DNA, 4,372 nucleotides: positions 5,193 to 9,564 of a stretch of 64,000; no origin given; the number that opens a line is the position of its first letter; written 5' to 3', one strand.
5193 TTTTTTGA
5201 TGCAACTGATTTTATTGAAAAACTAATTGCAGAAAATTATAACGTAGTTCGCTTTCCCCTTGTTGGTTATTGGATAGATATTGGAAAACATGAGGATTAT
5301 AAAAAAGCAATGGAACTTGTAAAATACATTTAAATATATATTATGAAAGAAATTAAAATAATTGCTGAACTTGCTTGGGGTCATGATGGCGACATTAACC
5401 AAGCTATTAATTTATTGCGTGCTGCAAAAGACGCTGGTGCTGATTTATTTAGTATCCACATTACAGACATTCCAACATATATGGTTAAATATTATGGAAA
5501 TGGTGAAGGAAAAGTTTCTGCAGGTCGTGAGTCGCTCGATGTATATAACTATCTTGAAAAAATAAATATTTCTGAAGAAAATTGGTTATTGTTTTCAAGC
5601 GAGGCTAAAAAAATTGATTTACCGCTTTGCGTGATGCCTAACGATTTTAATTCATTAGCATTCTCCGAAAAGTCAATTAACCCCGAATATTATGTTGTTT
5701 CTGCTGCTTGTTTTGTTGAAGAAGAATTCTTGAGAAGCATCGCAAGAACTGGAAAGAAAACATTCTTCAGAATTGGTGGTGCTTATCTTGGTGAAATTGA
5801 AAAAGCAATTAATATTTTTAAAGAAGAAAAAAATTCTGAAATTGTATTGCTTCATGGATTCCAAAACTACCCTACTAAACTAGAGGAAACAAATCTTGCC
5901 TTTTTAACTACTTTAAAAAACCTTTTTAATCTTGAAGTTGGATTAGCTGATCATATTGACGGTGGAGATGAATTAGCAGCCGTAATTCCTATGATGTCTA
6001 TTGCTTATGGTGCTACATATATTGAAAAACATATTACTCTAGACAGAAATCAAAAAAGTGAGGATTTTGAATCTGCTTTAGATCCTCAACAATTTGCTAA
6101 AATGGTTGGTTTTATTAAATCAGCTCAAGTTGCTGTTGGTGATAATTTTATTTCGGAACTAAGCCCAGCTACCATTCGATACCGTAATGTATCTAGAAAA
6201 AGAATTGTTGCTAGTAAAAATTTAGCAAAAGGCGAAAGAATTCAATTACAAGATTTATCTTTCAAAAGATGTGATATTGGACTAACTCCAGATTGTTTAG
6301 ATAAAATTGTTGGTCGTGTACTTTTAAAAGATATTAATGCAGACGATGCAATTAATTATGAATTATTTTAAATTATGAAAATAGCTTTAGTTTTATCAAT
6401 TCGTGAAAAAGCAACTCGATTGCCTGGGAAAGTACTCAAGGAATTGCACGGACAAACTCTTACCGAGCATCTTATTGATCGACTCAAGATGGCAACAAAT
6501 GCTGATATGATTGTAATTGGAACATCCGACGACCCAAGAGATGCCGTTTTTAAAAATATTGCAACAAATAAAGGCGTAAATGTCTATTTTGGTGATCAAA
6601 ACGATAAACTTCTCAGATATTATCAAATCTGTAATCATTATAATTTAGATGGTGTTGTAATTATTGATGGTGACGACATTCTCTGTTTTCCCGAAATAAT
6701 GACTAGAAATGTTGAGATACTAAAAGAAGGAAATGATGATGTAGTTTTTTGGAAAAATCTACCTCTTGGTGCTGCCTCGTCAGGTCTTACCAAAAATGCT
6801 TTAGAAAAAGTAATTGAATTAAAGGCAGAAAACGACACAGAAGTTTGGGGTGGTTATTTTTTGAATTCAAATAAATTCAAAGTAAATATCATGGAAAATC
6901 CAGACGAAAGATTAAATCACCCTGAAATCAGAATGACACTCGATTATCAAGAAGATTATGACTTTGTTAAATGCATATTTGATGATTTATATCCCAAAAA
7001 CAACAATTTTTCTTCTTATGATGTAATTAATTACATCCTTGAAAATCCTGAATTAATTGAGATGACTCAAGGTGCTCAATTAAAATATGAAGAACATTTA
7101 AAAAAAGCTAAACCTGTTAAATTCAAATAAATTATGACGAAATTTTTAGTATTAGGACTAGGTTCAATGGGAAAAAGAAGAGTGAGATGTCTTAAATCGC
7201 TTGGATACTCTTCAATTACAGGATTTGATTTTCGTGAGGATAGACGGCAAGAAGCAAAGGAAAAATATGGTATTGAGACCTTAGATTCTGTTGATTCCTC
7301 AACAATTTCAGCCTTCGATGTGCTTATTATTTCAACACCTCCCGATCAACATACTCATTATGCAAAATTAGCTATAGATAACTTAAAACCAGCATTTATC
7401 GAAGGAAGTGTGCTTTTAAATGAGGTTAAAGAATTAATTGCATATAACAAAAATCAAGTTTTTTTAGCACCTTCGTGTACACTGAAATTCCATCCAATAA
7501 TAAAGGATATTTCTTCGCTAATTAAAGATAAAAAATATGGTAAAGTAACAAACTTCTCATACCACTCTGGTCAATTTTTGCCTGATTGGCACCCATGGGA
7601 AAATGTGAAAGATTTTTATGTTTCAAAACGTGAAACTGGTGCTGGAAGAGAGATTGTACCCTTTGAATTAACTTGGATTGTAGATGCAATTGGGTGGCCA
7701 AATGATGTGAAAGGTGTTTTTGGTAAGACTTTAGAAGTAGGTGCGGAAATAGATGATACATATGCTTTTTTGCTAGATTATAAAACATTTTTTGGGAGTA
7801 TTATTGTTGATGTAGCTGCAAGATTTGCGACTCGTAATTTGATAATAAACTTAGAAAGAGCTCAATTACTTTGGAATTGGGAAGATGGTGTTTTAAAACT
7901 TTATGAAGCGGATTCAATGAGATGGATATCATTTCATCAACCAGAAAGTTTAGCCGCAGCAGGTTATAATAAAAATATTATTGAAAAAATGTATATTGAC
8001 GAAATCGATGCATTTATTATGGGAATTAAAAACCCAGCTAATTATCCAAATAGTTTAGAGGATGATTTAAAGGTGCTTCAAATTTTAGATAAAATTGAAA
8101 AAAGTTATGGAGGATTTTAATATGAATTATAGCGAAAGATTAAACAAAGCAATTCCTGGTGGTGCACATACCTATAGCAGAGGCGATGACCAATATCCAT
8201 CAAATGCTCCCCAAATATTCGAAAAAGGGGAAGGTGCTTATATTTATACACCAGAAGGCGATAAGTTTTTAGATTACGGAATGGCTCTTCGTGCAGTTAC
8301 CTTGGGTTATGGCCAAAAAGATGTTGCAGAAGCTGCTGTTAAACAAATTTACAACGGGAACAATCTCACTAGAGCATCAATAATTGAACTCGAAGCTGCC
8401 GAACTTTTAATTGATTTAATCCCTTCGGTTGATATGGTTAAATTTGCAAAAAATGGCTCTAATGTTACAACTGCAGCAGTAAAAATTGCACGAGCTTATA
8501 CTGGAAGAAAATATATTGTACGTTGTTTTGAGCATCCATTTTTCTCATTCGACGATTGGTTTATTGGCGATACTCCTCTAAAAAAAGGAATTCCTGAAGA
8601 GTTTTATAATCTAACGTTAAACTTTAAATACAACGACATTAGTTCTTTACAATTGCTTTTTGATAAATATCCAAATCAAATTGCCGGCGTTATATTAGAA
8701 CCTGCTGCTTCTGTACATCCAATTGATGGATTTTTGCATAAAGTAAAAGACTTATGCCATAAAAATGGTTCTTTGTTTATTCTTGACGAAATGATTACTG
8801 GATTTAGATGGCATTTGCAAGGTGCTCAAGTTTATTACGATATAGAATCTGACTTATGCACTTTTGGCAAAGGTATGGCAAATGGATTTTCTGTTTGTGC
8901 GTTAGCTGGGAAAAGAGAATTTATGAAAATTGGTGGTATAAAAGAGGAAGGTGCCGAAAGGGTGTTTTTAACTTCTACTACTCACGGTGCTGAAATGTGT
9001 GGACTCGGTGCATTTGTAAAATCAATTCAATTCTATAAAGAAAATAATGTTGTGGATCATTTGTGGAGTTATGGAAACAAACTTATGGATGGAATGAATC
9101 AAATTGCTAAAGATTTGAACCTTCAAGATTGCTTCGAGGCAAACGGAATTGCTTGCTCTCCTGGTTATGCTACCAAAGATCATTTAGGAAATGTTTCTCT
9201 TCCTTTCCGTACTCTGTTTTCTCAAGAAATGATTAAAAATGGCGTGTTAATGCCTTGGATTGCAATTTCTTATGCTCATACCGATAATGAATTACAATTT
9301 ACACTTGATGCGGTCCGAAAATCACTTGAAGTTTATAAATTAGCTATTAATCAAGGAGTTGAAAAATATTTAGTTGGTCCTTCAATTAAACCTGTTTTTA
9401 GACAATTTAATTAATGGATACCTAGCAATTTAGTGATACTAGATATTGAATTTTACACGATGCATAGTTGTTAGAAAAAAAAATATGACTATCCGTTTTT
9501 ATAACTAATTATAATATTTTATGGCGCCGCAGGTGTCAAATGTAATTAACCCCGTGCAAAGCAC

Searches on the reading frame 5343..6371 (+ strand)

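Call 5: search_protein_families(library=pfam, proteins=[window:5343-6371:+], max_evalue=0.001)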
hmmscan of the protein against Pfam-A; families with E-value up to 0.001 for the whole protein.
window:5343-6371:+ (342 aa): 2 families
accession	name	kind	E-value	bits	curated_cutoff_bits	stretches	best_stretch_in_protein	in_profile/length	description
PF03102.20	NeuB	-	2e-43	149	22.1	1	25-267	2-238/241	NeuB family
PF08666.17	SAF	-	2e-09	38.3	21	1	288-339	4-59/63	SAF domain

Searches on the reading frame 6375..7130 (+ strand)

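Call 5: search_protein_families(library=pfam, proteins=[window:6375-7130:+], max_evalue=0.001)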
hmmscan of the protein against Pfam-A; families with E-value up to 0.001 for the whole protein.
window:6375-7130:+ (251 aa): 1 family
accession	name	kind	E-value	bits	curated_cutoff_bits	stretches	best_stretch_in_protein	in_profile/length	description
PF02348.25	CTP_transf_3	-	4.3e-14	53.3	22.6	1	10-177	7-171/217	Cytidylyltransferase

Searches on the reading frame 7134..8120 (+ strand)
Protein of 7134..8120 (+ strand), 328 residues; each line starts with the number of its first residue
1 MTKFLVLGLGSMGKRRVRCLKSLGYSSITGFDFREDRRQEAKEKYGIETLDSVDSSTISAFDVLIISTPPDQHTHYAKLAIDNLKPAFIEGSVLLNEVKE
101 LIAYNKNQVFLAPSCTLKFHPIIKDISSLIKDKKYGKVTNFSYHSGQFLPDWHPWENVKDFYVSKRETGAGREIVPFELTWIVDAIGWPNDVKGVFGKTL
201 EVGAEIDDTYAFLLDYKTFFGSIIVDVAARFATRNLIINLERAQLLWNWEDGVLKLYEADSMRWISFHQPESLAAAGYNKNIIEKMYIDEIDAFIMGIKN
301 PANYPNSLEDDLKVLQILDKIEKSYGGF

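Call 5: search_protein_families(library=pfam, proteins=[window:7134-8120:+], max_evalue=0.001)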
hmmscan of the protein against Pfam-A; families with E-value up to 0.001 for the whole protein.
window:7134-8120:+ (328 aa): 3 families
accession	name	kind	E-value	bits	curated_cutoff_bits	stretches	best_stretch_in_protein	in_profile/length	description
PF01408.29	GFO_IDH_MocA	-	5.7e-06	27.5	24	1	3-102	2-106/120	Oxidoreductase family, NAD-binding Rossmann fold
PF22725.1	GFO_IDH_MocA_C3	-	8.6e-05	23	27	1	126-240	4-118/124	GFO/IDH/MocA C-terminal domain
PF03807.23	F420_oxidored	-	0.0003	21.7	21.6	1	6-83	4-82/94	NADP oxidoreductase coenzyme F420-dependent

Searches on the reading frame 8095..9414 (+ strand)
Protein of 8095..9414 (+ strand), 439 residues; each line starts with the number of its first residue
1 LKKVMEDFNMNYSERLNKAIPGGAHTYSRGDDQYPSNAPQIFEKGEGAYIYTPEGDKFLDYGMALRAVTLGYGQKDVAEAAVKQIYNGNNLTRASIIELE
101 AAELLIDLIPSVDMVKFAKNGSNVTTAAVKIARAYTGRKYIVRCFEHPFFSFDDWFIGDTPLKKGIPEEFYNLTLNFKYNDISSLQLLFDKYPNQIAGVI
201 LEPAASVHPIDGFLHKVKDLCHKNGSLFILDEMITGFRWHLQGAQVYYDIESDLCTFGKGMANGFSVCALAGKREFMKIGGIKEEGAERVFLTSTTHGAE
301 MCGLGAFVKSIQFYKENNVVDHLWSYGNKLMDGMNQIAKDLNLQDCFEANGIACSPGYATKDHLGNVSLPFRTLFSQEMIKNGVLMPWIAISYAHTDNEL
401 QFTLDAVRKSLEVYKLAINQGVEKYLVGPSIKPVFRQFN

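Call 3: search_protein_families(library=pfam, proteins=[window:8095-9414:+], max_evalue=0.01)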
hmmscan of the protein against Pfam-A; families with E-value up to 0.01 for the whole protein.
window:8095-9414:+ (439 aa): 1 family
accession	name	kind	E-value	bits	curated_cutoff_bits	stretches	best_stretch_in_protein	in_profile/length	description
PF00202.27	Aminotran_3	-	2e-33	116.2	30.5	1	39-340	10-332/403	Aminotransferase class-III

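Call 4: search_protein_families(library=ncbifam, proteins=[window:8095-9414:+], max_evalue=0.01)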
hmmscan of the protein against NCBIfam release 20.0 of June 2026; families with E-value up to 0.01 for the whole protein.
window:8095-9414:+ (439 aa): 69 families (the best 25 are shown)
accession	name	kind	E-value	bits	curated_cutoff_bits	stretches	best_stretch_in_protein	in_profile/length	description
NF004856.0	PRK06209.1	equivalog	8.5e-202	670.6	486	1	10-439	12-441/450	glutamate-1-semialdehyde 2,1-aminomutase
NF000818.0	PRK00062.1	subfamily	2.6e-63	214.2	398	1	12-412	9-425/429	glutamate-1-semialdehyde 2,1-aminomutase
TIGR00713.1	hemL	equivalog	1.4e-59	201.8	527.3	1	17-412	10-421/423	glutamate-1-semialdehyde 2,1-aminomutase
NF041362.1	GntE_guanitoxin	equivalog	3.5e-58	197.1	525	1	11-385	10-402/426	guanitoxin biosynthesis PLP-dependent transaminase GntE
NF009055.0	PRK12389.1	equivalog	4e-48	164.1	637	1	13-411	10-425/431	glutamate-1-semialdehyde 2,1-aminomutase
NF001864.0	PRK00615.1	equivalog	4.2e-29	101.4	706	1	18-336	16-341/433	glutamate-1-semialdehyde aminotransferase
NF005993.0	PRK08117.1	subfamily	1e-28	100.1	574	2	182-340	192-349/433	aspartate aminotransferase family protein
TIGR00707.1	argD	subfamily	4.8e-27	94.8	410.05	1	39-342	10-314/381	acetylornithine/succinylornithine family transaminase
NF005812.0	PRK07678.1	subfamily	5.7e-27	94.5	488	2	192-338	210-361/451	aminotransferase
NF002797.0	PRK02936.1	equivalog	9.6e-27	93.7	496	1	42-286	15-263/385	acetylornithine transaminase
NF004718.0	PRK06062.1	subfamily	1.8e-26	92.7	472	2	193-343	215-366/454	hypothetical protein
NF004426.0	PRK05769.1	equivalog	8.4e-26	90.7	552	2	188-387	212-406/441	acetyl ornithine aminotransferase family protein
NF003273.0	PRK04260.1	equivalog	1.1e-25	90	616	1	42-340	15-307/376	acetylornithine transaminase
NF005102.0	PRK06541.1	equivalog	3.2e-24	85.3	574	2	32-136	28-136/460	aspartate aminotransferase family protein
NF006368.0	PRK08593.1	equivalog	9.1e-24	83.9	570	2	182-341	194-352/448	aspartate aminotransferase family protein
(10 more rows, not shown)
